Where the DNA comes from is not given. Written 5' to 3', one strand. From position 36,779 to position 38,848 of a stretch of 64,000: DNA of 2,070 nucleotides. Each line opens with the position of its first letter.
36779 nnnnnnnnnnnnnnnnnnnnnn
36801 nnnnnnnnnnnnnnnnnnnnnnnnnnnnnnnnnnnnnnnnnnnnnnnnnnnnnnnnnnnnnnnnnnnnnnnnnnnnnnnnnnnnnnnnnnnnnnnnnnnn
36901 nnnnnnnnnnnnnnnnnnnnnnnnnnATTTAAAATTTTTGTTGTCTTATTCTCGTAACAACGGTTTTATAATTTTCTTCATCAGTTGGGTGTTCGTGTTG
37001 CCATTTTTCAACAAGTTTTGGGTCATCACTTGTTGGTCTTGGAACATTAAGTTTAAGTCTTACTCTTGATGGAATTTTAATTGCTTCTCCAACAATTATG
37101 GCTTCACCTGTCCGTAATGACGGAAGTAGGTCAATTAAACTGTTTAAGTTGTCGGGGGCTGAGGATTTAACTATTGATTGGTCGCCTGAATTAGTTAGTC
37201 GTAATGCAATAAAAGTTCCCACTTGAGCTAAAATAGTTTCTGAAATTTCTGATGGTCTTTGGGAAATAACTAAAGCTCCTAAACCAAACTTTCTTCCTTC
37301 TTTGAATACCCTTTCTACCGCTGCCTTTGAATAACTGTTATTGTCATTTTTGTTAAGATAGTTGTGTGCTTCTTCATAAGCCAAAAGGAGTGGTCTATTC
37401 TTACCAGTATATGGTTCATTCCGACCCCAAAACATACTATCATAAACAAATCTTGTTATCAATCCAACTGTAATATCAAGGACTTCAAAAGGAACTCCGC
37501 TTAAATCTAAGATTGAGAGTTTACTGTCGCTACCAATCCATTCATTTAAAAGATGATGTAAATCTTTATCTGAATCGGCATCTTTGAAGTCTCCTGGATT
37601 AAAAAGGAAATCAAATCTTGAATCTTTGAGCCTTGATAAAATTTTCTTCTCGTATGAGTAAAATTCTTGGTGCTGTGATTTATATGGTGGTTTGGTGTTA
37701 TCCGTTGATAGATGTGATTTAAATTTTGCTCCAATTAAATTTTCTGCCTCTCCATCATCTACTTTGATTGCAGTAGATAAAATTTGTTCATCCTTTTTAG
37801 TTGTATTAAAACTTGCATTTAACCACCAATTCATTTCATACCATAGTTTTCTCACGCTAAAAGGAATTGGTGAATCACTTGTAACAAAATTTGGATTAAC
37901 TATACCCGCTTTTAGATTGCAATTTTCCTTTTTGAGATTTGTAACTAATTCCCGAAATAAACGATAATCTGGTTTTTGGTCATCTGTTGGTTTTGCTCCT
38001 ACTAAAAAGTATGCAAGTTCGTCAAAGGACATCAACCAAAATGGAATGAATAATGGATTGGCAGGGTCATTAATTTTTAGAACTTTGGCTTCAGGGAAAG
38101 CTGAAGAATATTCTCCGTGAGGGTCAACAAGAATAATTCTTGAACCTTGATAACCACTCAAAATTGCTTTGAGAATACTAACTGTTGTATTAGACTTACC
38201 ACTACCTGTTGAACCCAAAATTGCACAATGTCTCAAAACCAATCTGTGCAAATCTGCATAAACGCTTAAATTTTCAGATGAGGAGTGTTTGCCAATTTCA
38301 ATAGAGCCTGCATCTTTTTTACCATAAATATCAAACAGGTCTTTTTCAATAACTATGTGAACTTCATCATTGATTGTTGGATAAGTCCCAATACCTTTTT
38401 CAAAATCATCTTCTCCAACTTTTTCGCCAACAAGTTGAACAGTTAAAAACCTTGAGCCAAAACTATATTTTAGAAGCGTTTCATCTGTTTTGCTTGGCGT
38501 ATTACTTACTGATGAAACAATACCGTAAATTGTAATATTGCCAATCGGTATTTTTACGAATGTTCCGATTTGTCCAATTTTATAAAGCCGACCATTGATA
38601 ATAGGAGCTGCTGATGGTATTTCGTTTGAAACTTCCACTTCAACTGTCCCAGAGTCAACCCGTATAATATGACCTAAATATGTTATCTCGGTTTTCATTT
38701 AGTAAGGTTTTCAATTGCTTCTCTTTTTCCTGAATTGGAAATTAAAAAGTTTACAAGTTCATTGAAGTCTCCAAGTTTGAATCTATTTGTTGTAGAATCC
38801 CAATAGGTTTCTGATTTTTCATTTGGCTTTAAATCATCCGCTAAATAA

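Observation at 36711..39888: SIR2-HerA antiphage operon with a translationally coupled third gene encoding a stand-alone KTSC-domain protein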

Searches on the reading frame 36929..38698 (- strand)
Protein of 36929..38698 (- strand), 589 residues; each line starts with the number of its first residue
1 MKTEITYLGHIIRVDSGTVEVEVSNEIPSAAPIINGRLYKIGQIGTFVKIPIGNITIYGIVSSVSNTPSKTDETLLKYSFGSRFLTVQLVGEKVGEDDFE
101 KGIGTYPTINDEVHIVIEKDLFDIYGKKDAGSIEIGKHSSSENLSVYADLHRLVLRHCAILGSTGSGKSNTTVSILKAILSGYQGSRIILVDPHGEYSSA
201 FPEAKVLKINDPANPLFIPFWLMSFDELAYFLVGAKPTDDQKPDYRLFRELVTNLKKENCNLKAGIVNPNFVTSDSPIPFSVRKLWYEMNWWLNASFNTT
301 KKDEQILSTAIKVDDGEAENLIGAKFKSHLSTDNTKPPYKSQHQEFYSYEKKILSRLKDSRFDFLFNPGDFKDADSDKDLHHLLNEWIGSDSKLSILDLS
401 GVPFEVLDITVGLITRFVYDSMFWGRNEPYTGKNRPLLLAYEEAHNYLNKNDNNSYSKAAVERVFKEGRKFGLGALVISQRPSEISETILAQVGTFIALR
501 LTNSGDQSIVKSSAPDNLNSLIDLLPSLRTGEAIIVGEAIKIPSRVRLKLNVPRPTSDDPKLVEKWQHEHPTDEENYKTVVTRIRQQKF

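Call 3: search_protein_families(library=pfam, proteins=[window:36929-38698:-], max_evalue=0.01)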
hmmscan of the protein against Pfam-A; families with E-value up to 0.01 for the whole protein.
window:36929-38698:- (589 aa): 5 families
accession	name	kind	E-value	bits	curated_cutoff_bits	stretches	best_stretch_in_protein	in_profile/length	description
PF01935.23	DUF87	-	1.1e-39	137.3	23.2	1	133-417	1-219/220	Helicase HerA, central domain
PF05872.18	HerA_C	-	7.7e-08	31.9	22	1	437-536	259-362/502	Helicase HerA-like C-terminal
PF01580.24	FtsK_SpoIIIE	-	1.9e-07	31.2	24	1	143-191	28-77/221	FtsK/SpoIIIE family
PF10412.15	TrwB_AAD_bind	-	4.2e-07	29.6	20.5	1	152-206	12-64/387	Type IV secretion-system coupling protein DNA-binding domain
PF12846.13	AAA_10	-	0.0048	16.4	27.5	0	157-203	23-70/362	AAA-like domain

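Call 4: search_protein_families(library=padloc, proteins=[window:36929-38698:-], max_evalue=0.01)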
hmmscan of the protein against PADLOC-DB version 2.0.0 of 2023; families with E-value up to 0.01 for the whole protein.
window:36929-38698:- (589 aa): 18 families
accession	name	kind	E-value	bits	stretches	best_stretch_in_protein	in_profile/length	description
PDLC04105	HerA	-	1.9e-158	526.6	1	4-588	8-573/576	-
PDLC02188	HerA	-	1.1e-88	296.6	1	96-570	83-564/578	-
PDLC04102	HerA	-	5.8e-78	260.8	2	388-574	461-645/654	-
PDLC04098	HerA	-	7.1e-73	244.3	2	373-582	461-681/686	-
PDLC04106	HerA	-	8.3e-67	224.2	2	353-570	429-650/667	-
PDLC04104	HerA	-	1.7e-62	209.3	2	334-587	124-374/379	-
PDLC04103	HerA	-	7.6e-58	194.2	1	6-568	14-576/579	-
PDLC02185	HerA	-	3.3e-54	182.6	2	432-569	442-582/585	-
PDLC04100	HerA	-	1.4e-52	177.2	2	390-571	398-577/580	-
PDLC04097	HerA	-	6.7e-48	161.7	2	387-569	427-614/618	-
PDLC04101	HerA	-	2e-30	103.8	1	6-410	12-396/400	-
PDLC04140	mad8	-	1.9e-26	91.3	1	156-550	28-301/314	mads_8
PDLC04107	HerA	-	7e-19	66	1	96-281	105-305/306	-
PDLC04099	HerA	-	4.4e-17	60.1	1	7-199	11-212/214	-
PDLC01055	HerA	-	1.3e-13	48.6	2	105-199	107-201/532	Type III coevolved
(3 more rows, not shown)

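Call 5: search_protein_families(library=ncbifam, proteins=[window:36929-38698:-], max_evalue=0.01)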
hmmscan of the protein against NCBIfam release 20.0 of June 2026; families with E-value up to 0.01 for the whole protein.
window:36929-38698:- (589 aa): 12 families
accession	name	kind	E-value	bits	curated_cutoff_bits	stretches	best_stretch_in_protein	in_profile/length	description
NF042944.1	HerA_antiphage_2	equivalog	3e-94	316.8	850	1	95-570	74-564/576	anti-phage-associated helicase HerA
NF042943.1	HerA_antiphage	equivalog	1.5e-49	169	800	2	393-566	395-566/566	anti-phage-associated helicase HerA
NF040937.1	HerA_Thermprot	equivalog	3.6e-41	141.1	800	2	392-570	307-483/487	DNA double-strand break repair helicase HerA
NF040819.1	helicase_HerA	equivalog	1.8e-39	135.7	970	2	430-573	397-542/561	DNA double-strand break repair helicase HerA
NF053655.1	CedD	equivalog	1.7e-28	99.6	600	2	433-549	417-526/527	DNA-translocating ATPase CedD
NF033849.1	ser_rich_anae_1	subfamily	1.2e-09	36.1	650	1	408-510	990-1099/1163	serine-rich protein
NF045971.1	conju_CD1110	equivalog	9.3e-08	30.8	325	1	133-200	394-459/752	VirB4-like conjugal transfer ATPase, CD1110 family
TIGR03925.1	T7SS_EccC_b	equivalog_domain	6.5e-07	28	346.55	1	127-206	336-414/564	type VII secretion protein EccCb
NF045975.1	VirB4_plasma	equivalog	3.4e-05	21.8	590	1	158-199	518-557/894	Mbov_0397 family ICE element conjugal transfer ATPase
NF041017.1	DNA_import_CedB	equivalog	0.00055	18.7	700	0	133-201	254-320/590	DNA import protein CedB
TIGR00929.1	VirB4_CagE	subfamily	0.0024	16.2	643.1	1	151-195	435-476/792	VirB4 family type IV secretion/conjugal transfer ATPase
NF041214.1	plasmid_TraB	equivalog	0.0035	15.9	800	0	156-193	249-285/639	plasmid transfer protein TraB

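Call 15: find_homologous_proteins(query=window:36929-38698:-, max_evalue=1e-10)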
Query window:36929-38698:- (589 aa): 7785 proteins with E <= 1e-10 among 8000 candidates; the best 120 are listed.
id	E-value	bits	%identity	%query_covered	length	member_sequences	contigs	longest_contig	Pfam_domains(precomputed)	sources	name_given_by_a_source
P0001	0.0e+0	1294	97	100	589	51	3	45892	PF10412.16,PF01935.24,PF05872.19,PF01580.25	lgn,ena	-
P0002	0.0e+0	1231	93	100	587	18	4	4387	PF10412.16,PF01935.24,PF05872.19,PF01580.25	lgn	-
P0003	0.0e+0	1207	90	100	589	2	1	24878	PF10412.16,PF01935.24,PF05872.19,PF01580.25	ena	-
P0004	0.0e+0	1206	91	100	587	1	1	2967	PF10412.16,PF01935.24,PF05872.19,PF01580.25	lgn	-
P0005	0.0e+0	1206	90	100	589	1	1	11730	PF10412.16,PF01935.24,PF05872.19,PF01580.25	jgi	jgi:hypothetical protein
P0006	0.0e+0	1206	90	100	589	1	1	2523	PF10412.16,PF01935.24,PF05872.19,PF01580.25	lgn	-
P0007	0.0e+0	1205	90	100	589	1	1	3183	PF10412.16,PF01935.24,PF05872.19,PF01580.25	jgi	jgi:DNA helicase HerA-like ATPase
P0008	0.0e+0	1205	90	100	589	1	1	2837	PF10412.16,PF01935.24,PF05872.19,PF01580.25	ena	-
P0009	0.0e+0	1204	89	100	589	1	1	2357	PF10412.16,PF01935.24,PF05872.19,PF01580.25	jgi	-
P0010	0.0e+0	1204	90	100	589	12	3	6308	PF10412.16,PF01935.24,PF05872.19,PF01580.25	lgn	-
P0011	0.0e+0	1203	89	100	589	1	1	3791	PF10412.16,PF01935.24,PF05872.19,PF01580.25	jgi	-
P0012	0.0e+0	1203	89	100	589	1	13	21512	PF10412.16,PF01935.24,PF05872.19,PF01580.25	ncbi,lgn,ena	-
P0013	0.0e+0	1202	89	100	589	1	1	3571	PF10412.16,PF01935.24,PF05872.19,PF01580.25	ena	-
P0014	0.0e+0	1202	90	100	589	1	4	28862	PF10412.16,PF01935.24,PF05872.19,PF01580.25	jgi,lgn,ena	-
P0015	0.0e+0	1202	89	100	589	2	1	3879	PF10412.16,PF01935.24,PF05872.19,PF01580.25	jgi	jgi:DNA helicase HerA-like ATPase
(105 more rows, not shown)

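Call 16: find_related_loci(query=window:36929-38698:-, collection=genome_contigs, flank=6000)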
Query window:36929-38698:- (589 aa) in genome_contigs; peptide patterns used: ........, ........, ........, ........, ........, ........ (x = any residue, [..] = any of these).
243 stretches matched a pattern; 81 encode a relative of the query (tblastn E <= 1e-3); the best 80 are kept; 78 distinct loci.
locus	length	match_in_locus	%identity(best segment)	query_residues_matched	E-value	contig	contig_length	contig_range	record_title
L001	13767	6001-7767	97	1-589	0e+0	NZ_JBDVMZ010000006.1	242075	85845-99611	MAG: Algoriphagus sp. isolate LC.109.F.C4_184_51 LC_109_F_C4_184_51_000000000006, whole genome shotgun sequence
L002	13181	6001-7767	97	1-589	0e+0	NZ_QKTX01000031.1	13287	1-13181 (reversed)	Algoriphagus aquaeductus strain T4 Ga0180997_131, whole genome shotgun sequence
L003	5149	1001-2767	96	1-589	0e+0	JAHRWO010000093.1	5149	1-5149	MAG: Flavobacterium sp. isolate DF_1_1.41 k141_232112, whole genome shotgun sequence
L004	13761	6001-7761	91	1-589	0e+0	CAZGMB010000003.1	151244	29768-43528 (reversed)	MAG TPA_asm: uncultured Aureispira sp. isolate binchicken_co367_71 genome assembly, contig: NODE_9_length_151244_cov_17.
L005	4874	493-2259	89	1-589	0e+0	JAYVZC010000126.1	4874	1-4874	MAG: Bacteroidota bacterium isolate GL88_DN_metabinner_4 GL88_DN_metabinner_4_125, whole genome shotgun sequence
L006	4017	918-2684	89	1-589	0e+0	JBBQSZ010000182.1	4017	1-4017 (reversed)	MAG: Flavobacteriales bacterium isolate Co_metawrap_1796 Cmw_1796_k141_16796666_length_4017_cov_4.9959, whole genome sho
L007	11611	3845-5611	89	1-589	0e+0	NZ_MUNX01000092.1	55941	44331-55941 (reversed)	Flavobacterium sp. A45 NODE_22_length_55941_cov_9.70099_ID_43, whole genome shotgun sequence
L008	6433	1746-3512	88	1-589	0e+0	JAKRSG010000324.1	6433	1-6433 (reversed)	MAG: Bacteroidia bacterium isolate MS011 bin-011_323, whole genome shotgun sequence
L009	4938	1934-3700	89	1-589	0e+0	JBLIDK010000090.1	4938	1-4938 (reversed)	MAG: Sphingobacteriales bacterium isolate 3300053698_146 Ga0535657_0035576, whole genome shotgun sequence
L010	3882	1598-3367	86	1-589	0e+0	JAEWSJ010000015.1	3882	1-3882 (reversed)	MAG: Bacillota bacterium isolate OH_SDB_102 k127_440538, whole genome shotgun sequence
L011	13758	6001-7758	87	1-588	0e+0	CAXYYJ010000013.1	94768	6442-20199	MAG: uncultured Draconibacterium sp. isolate ERR13599002_concoct_74 genome assembly, contig: ERZ24875815.24, whole genom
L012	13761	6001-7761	87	1-589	0e+0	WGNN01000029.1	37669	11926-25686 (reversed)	MAG: bacterium isolate RI_201 c_000000001603, whole genome shotgun sequence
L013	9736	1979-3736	87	1-588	0e+0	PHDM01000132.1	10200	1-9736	MAG: Bacteroidetes bacterium HGW-Bacteroidetes-17 08E140C01_z5_2013_Ig3399_v2_scaffold_4058, whole genome shotgun sequen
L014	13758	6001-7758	86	1-588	0e+0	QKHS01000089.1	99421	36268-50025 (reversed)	MAG: Bacteroidales bacterium isolate SZUA-560 scaffold_1081, whole genome shotgun sequence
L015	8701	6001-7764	87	1-589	0e+0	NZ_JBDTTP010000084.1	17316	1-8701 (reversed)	MAG: Flavobacterium sp. isolate cluster3_bin.299 NODE_12250_length_17316_cov_12.130525, whole genome shotgun sequence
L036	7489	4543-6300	78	1-589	0e+0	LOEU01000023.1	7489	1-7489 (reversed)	MAG: bacterium BRH_c32 isolate BRH_c32 BRHa_1004686, whole genome shotgun sequence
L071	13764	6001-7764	81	1-588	0e+0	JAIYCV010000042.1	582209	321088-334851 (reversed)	MAG: Flammeovirgaceae bacterium isolate H1_MAG_00012 pond_H1_MAG_00012_000000000026, whole genome shotgun sequence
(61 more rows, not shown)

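Call 28: search_dna_similar(query=window:36929-38698:-, collection=plasmids, mode=protein, max_rows=40, rows=spread)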
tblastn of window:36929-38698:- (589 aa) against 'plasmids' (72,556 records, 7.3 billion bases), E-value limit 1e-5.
Records with a match: 633; places in all: 656; records where one place covers at least 80% of the query: 426.
Best place of each record, by identity: 60-80% 16; <60% 617.
By first word of the organism name: Klebsiella 136; Citrobacter 71; Escherichia 65; Listeria 57; Enterobacter 55; Serratia 20; Salmonella 14; Acinetobacter 12; Enterococcus 11; Rhizobium 10; and 86 more.
By predicted mobility (MOB-suite, as given by PLSDB): conjugative 270; mobilizable 227; non-mobilizable 136.
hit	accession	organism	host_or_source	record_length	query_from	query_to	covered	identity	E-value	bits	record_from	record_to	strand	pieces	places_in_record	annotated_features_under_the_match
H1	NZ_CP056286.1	Citrobacter sp. RHBSTW-00859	culture,Wastewater effluent sample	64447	1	589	100%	73.3%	0e+0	900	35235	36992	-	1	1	helicase HerA-like domain-containing protein | SIR2 family protein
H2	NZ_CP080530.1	Mesorhizobium sp. AR02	Oxytropis sp.,Cell culture,root nodule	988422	6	587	99%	41.2%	3e-127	419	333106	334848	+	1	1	ATP-binding protein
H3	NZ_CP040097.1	Pantoea sp. SO10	whole organism,soil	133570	43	567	89%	32.8%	7e-72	258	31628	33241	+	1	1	ATP-binding protein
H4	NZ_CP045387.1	Ruegeria sp. THAF33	pure culture,Surface of a polyethylene ...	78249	8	572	96%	28.9%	2e-49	192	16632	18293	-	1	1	ATP-binding protein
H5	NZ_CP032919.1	Agrobacterium tumefaciens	-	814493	83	566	82%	31.5%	1e-57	216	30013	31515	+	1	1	ATP-binding protein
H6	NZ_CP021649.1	Acidovorax sp. T1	-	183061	8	566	95%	26.8%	1e-42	172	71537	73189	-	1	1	ATP-binding protein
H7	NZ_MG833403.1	Enterobacter asburiae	-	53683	9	588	84%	30.1%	3e-30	204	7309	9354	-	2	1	DUF87 domain-containing protein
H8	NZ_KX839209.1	Klebsiella pneumoniae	-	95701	9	588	84%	30.1%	3e-30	204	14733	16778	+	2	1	DUF87 domain-containing protein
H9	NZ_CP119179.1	Klebsiella pneumoniae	Homo sapiens,whole organism,blood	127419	9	588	84%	30.1%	3e-30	204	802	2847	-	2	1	DUF87 domain-containing protein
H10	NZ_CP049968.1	Escherichia coli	Homo sapiens,urine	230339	9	588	84%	30.1%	3e-30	204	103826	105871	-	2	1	DUF87 domain-containing protein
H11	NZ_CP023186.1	Klebsiella michiganensis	patient,China: The First Affiliated ...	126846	96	587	84%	30.1%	6e-56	211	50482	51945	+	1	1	ATP-binding protein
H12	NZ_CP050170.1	Klebsiella pneumoniae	Homo sapiens,rectal_swab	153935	96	587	84%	30.1%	6e-56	211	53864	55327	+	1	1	ATP-binding protein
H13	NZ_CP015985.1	Listeria monocytogenes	Homo sapiens,blood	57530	8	569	95%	26.1%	6e-40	164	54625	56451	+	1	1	DUF87 domain-containing protein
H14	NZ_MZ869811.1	Listeria monocytogenes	-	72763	8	569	95%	26.1%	6e-40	164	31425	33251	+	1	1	DUF87 domain-containing protein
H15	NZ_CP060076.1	Escherichia coli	Homo sapiens,isolate,feces from healthy ...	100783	9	588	78%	31.5%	1e-31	208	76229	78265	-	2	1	ATP-binding protein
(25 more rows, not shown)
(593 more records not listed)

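Call 29: get_annotated_region(hit=H1, flank=4000)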
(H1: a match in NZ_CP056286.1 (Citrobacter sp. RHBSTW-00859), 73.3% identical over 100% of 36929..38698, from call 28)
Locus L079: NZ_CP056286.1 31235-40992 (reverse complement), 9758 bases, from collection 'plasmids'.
description: Citrobacter sp. RHBSTW-00859 plasmid pRHBSTW-00859_3, complete sequence
organism: Citrobacter sp. RHBSTW-00859 (NCBI taxid 2742666)
taxonomy: Bacteria; Pseudomonadota; Gammaproteobacteria; Enterobacterales; Enterobacteriaceae; Citrobacter; Citrobacter sp. RHBSTW-00859
host: -; source: culture,Wastewater effluent sample; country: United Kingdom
typing (MOB-suite, as given by PLSDB): non-mobilizable; replicon IncR
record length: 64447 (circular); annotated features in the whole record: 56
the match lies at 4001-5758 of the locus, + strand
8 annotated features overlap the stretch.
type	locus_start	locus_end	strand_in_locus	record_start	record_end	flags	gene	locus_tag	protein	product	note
CDS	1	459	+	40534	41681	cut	-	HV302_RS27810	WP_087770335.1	IS3 family transposase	-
CDS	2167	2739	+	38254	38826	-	-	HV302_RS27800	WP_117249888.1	recombinase family protein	GO:0006310 - DNA recombination [Evidence IEA]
CDS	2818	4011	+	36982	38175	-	-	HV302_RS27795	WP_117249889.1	SIR2 family protein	-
CDS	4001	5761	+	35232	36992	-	-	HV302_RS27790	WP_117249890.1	helicase HerA-like domain-containing protein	-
CDS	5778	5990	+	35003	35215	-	-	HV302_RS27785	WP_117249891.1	KTSC domain-containing protein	-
CDS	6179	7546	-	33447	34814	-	chrA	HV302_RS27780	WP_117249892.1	chromate efflux transporter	GO:0015703 - chromate transport [Evidence IEA]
CDS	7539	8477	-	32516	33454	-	-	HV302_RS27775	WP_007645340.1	chromate resistance protein ChrB domain-containing protein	-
CDS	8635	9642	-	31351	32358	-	-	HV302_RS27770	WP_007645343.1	tyrosine-type recombinase/integrase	GO:0015074 - DNA integration [Evidence IEA]; GO:0006310 - DNA recombination [Evidence IEA]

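Call 30: get_annotated_region(hit=H2, flank=4000)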
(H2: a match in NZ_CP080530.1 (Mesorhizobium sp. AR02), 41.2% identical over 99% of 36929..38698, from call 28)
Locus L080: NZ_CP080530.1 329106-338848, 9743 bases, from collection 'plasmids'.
description: Mesorhizobium sp. AR02 plasmid pMspAR02c, complete sequence
organism: Mesorhizobium sp. AR02 (NCBI taxid 2865837)
taxonomy: Bacteria; Pseudomonadota; Alphaproteobacteria; Hyphomicrobiales; Phyllobacteriaceae; Mesorhizobium; Mesorhizobium sp. AR02
host: -; source: Oxytropis sp.,Cell culture,root nodule; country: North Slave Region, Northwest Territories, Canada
typing (MOB-suite, as given by PLSDB): conjugative; relaxase MOBP,MOBP,MOBP; mating-pair formation MPF_T
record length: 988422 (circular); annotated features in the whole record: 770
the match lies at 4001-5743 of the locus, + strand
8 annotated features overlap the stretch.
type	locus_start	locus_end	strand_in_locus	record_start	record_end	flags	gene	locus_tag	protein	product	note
CDS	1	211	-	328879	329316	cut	-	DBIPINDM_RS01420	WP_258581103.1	5'-nucleotidase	GO:0009117 - nucleotide metabolic process [Evidence IEA]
CDS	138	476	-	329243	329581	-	-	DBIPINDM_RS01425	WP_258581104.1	5'-nucleotidase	GO:0009117 - nucleotide metabolic process [Evidence IEA]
CDS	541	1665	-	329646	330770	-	-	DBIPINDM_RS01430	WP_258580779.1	IS630 family transposase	-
CDS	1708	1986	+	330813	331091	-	-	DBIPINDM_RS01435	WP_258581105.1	MarR family transcriptional regulator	-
CDS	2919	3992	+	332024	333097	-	-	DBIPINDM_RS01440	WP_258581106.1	SIR2 family protein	-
CDS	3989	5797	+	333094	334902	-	-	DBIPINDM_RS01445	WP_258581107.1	ATP-binding protein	-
CDS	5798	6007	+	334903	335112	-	-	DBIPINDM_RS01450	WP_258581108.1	KTSC domain-containing protein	-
CDS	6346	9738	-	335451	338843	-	-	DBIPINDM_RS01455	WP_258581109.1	TM0106 family RecB-like putative nuclease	-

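Call 31: get_annotated_region(hit=H3, flank=4000)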
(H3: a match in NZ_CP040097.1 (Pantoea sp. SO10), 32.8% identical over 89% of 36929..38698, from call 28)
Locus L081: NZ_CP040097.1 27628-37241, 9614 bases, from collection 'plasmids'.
description: Pantoea sp. SO10 plasmid unnamed2, complete sequence
organism: Pantoea sp. SO10 (NCBI taxid 2575375)
taxonomy: Bacteria; Pseudomonadota; Gammaproteobacteria; Enterobacterales; Erwiniaceae; Pantoea; Pantoea sp. SO10
host: -; source: whole organism,soil; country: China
typing (MOB-suite, as given by PLSDB): non-mobilizable; replicon rep_cluster_2167; mating-pair formation MPF_G
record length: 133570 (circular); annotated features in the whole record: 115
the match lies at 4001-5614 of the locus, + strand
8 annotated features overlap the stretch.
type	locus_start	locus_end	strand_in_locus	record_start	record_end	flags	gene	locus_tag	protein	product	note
CDS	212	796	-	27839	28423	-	-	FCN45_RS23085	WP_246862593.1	TetR family transcriptional regulator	-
CDS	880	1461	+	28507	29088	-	-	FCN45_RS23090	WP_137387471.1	sugar O-acetyltransferase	-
CDS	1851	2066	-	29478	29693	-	-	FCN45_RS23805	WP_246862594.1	hypothetical protein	-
CDS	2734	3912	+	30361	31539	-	-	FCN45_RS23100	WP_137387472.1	hypothetical protein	-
CDS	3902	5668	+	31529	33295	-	-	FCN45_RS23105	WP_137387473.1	ATP-binding protein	-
CDS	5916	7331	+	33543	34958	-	-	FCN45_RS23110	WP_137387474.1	hypothetical protein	-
CDS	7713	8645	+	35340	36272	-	-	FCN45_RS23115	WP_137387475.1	hypothetical protein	-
CDS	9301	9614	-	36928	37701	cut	-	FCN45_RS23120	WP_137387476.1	TIGR03747 family integrating conjugative element membrane protein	GO:0008150 - biological_process [Evidence IEA]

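Call 32: get_annotated_region(hit=H5, flank=4000)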
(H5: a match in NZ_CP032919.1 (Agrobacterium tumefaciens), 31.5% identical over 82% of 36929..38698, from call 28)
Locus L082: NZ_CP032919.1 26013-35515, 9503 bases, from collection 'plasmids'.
description: Agrobacterium tumefaciens strain 15955 plasmid pAt15955, complete sequence
organism: Agrobacterium tumefaciens (NCBI taxid 358)
taxonomy: Bacteria; Pseudomonadota; Alphaproteobacteria; Hyphomicrobiales; Rhizobiaceae; Agrobacterium; Agrobacterium tumefaciens
host: -; source: -; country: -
typing (MOB-suite, as given by PLSDB): conjugative; relaxase MOBQ; mating-pair formation MPF_T
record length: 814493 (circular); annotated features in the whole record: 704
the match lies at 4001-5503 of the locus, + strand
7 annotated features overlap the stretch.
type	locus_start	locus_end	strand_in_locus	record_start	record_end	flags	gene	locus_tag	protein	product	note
CDS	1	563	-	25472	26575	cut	-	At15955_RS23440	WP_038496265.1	hypothetical protein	-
CDS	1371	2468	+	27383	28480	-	-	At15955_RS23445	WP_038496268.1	(p)ppGpp synthetase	-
CDS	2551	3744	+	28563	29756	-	-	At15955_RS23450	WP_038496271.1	hypothetical protein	-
CDS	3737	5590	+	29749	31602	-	-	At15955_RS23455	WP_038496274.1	ATP-binding protein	-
CDS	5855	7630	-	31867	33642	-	-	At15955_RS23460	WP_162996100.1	DUF4365 domain-containing protein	-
CDS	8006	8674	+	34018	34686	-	-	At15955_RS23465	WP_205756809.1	SatD family protein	-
CDS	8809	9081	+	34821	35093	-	-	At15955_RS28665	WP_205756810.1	hypothetical protein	-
